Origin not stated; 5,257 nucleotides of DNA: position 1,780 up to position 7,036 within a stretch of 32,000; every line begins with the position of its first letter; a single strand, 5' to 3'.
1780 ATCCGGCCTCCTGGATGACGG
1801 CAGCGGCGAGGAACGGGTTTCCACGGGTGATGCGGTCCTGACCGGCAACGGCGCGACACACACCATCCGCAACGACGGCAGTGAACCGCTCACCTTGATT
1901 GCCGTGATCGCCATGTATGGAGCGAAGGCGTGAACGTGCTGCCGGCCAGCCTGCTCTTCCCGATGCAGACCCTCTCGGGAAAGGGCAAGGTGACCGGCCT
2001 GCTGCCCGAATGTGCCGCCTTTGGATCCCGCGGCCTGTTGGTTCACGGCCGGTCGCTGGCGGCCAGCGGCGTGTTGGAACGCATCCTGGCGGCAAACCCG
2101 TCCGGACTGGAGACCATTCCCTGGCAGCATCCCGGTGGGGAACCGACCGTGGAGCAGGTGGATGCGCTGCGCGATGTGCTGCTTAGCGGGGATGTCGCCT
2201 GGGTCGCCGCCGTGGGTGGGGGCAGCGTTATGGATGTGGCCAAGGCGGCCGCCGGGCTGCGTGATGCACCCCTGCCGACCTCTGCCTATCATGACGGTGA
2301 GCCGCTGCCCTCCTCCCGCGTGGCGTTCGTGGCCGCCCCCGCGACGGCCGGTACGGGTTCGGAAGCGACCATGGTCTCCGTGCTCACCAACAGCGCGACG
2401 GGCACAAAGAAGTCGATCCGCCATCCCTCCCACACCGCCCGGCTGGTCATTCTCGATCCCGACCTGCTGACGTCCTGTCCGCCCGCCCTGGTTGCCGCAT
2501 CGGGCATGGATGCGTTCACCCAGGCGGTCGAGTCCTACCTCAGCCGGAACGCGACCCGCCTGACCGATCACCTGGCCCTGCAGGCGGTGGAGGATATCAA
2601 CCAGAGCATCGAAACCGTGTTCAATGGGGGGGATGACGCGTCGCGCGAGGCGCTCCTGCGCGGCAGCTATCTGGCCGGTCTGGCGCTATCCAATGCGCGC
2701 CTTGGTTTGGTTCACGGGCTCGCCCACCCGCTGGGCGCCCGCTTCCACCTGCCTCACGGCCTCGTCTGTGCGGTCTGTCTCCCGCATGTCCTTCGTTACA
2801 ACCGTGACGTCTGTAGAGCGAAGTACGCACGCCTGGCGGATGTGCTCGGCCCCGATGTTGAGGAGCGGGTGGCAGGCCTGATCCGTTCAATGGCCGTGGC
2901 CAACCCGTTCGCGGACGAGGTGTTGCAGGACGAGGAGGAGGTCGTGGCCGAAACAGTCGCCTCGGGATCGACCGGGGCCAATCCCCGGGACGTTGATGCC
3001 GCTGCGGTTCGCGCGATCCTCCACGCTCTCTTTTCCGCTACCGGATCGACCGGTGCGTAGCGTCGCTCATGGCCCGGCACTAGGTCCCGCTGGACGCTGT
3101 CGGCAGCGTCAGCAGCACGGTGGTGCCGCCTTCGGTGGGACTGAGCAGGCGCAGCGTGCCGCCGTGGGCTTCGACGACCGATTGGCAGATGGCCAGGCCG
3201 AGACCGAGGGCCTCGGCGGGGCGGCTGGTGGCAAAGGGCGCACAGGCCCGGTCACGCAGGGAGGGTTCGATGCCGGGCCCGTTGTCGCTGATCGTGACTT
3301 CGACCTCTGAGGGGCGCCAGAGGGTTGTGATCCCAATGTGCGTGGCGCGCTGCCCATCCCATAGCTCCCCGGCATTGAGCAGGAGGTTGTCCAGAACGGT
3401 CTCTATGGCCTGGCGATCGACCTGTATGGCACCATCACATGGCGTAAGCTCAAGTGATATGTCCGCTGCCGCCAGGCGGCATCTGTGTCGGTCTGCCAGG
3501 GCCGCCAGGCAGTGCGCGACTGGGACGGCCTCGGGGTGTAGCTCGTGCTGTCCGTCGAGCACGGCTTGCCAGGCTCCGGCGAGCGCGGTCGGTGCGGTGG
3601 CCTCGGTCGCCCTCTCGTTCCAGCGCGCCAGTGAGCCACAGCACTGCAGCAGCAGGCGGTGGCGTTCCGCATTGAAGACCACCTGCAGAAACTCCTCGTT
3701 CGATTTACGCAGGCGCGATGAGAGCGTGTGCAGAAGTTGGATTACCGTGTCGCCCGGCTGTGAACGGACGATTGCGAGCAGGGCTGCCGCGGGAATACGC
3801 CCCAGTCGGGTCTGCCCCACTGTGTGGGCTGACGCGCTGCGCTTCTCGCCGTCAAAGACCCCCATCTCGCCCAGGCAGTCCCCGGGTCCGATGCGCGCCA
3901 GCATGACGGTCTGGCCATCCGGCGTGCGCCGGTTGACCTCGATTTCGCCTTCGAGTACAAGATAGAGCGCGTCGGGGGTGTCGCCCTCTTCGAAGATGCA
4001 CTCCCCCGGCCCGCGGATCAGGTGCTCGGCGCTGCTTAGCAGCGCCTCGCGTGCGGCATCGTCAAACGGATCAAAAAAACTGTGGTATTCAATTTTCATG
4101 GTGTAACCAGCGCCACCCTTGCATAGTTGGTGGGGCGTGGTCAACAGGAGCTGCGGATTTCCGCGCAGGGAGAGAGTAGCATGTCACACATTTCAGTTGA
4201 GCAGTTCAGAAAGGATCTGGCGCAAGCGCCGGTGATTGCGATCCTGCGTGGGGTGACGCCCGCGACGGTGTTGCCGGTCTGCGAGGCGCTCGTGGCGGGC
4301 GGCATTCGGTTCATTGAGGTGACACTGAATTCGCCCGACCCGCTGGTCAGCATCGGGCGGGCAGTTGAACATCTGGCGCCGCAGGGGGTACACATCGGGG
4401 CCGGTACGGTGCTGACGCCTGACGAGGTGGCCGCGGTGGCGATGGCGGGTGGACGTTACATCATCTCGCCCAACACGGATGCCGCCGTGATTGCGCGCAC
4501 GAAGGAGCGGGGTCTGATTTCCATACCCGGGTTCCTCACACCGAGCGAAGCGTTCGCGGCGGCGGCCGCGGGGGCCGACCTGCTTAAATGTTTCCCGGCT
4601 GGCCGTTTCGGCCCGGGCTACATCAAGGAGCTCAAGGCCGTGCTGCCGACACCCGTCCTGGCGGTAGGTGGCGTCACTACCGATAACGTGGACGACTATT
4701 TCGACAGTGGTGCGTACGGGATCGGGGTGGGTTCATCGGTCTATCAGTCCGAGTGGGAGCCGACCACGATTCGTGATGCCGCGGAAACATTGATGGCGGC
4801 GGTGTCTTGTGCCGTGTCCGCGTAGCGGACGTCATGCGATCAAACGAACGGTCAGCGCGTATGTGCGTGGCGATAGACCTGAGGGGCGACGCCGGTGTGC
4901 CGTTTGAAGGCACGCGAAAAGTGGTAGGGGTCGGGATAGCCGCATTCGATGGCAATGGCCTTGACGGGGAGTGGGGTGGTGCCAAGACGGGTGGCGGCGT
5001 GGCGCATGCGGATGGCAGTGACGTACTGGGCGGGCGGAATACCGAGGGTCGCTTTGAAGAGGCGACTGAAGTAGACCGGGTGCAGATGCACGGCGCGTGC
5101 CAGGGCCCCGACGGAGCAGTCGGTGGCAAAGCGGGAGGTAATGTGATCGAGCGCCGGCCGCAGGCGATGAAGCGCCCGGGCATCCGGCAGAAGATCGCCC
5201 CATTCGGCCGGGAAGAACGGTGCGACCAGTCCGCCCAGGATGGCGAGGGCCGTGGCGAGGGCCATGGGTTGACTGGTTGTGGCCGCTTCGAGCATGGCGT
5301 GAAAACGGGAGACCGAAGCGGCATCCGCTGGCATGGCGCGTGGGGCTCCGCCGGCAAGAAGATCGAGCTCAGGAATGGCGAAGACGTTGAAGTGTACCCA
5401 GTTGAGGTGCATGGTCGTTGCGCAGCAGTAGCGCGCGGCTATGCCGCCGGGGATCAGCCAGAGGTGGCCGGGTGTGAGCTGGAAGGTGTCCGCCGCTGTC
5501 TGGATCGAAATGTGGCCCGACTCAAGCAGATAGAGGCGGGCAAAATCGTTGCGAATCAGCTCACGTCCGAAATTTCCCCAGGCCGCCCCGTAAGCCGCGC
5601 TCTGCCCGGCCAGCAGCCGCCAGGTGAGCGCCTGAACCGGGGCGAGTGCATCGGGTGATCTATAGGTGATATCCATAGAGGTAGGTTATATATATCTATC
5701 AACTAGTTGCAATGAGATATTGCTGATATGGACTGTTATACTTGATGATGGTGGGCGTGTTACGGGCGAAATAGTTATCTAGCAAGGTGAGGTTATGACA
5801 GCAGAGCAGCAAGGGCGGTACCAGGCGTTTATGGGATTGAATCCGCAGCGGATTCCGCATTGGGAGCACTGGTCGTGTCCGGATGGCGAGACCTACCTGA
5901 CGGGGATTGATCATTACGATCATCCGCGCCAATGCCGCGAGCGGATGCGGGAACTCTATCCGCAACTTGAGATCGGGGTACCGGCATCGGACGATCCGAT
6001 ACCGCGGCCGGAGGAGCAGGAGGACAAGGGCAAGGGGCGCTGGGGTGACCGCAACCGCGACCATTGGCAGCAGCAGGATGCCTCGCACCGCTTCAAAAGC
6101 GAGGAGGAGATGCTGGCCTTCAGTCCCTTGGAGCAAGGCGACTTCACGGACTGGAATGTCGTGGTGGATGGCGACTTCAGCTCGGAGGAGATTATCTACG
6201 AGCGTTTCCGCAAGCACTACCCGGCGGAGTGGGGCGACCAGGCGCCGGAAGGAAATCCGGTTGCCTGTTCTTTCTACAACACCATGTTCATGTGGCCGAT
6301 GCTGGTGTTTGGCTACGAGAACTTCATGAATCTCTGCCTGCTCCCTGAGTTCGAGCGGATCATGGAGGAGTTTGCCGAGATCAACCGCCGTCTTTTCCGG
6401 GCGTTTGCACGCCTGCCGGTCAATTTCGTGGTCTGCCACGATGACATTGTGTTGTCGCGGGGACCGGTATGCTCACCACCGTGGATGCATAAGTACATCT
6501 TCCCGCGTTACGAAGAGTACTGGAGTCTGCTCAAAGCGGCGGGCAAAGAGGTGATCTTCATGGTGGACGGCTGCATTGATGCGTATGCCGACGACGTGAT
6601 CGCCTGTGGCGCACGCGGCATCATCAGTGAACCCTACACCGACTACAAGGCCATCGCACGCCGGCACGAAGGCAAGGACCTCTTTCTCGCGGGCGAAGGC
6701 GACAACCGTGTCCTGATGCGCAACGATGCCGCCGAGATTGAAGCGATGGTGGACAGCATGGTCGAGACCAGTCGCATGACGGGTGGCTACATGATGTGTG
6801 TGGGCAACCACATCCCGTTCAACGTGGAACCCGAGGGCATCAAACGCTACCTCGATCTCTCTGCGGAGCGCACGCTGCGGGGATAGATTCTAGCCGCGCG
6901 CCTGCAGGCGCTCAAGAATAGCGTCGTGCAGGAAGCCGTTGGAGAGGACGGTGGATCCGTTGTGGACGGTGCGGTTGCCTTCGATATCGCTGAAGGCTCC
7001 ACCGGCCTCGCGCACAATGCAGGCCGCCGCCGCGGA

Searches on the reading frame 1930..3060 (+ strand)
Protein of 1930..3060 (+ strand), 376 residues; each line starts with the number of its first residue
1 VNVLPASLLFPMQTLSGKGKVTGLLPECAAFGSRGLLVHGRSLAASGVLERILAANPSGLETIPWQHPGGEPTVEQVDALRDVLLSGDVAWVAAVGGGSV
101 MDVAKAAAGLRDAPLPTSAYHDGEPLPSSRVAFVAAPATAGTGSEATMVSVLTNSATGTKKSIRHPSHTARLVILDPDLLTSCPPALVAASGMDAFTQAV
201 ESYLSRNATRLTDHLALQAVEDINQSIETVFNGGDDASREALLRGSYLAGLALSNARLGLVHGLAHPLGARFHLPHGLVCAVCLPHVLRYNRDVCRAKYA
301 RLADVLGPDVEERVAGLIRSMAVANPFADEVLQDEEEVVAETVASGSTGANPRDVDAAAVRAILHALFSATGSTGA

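Call 11: search_protein_families(library=pfam, proteins=[window:1930-3060:+], max_evalue=0.001)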
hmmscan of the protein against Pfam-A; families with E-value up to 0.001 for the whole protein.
window:1930-3060:+ (376 aa): 3 families
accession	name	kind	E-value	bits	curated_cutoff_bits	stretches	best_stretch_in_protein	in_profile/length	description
PF25137.1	ADH_Fe_C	-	2e-43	148.8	27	1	189-367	2-193/194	Fe-containing alcohol dehydrogenase family, C-terminal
PF00465.25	Fe-ADH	-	5.8e-33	114.3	31.3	1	11-177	1-168/168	Iron-containing alcohol dehydrogenase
PF13685.12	Fe-ADH_2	-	8e-08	32.9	28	1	34-123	21-112/149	Iron-containing alcohol dehydrogenase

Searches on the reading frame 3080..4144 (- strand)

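Call 11: search_protein_families(library=pfam, proteins=[window:3080-4144:-], max_evalue=0.001)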
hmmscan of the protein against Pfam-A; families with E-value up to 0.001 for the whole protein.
window:3080-4144:- (354 aa): 2 families
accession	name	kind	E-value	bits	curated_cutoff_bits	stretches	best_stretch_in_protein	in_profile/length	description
PF00027.35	cNMP_binding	-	1.5e-23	83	27.5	1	46-128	6-88/89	Cyclic nucleotide-binding domain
PF02518.31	HATPase_c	-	2.9e-19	70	26.4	1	243-349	2-109/111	Histidine kinase-, DNA gyrase B-, and HSP90-like ATPase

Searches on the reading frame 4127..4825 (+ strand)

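Call 11: search_protein_families(library=pfam, proteins=[window:4127-4825:+], max_evalue=0.001)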
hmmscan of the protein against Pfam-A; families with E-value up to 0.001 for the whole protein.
window:4127-4825:+ (232 aa): 2 families
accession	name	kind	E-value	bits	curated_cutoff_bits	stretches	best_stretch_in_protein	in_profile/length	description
PF01081.25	Aldolase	-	4.5e-28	98.5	27.8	1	30-210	4-184/196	KDPG and KHG aldolase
PF02581.23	TMP-TENI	-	4.2e-05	23.4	27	1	162-204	137-179/180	Thiamine monophosphate synthase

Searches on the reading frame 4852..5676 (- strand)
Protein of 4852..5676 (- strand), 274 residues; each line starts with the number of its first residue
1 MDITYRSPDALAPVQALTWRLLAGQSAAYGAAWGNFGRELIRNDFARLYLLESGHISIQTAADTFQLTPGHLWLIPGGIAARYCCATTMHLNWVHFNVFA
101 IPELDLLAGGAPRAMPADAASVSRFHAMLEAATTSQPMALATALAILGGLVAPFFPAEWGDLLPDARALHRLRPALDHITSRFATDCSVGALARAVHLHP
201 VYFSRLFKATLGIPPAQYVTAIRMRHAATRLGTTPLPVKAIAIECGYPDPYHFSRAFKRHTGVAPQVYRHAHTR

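Call 11: search_protein_families(library=pfam, proteins=[window:4852-5676:-], max_evalue=0.001)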
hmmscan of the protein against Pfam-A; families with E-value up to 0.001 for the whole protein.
window:4852-5676:- (274 aa): 2 families
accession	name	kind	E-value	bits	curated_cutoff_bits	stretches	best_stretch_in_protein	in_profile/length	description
PF12833.13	HTH_18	-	1.3e-24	86.7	33.6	1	192-270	1-79/80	Helix-turn-helix domain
PF00165.29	HTH_AraC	-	2.7e-20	72.4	26.6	2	233-270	6-42/42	Bacterial regulatory helix-turn-helix proteins, AraC family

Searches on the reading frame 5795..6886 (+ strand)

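Call 11: search_protein_families(library=pfam, proteins=[window:5795-6886:+], max_evalue=0.001)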
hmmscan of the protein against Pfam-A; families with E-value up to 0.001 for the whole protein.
window:5795-6886:+ (363 aa): 1 family
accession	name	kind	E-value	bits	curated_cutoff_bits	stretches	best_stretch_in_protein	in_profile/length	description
PF01208.23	URO-D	-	2.1e-09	37.3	23.9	1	184-355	174-342/346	Uroporphyrinogen decarboxylase (URO-D)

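Call 20: search_protein_families(library=ncbifam, proteins=[window:5795-6886:+], max_evalue=0.001)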
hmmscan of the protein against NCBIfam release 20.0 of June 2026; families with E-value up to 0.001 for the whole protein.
window:5795-6886:+ (363 aa): 0 families
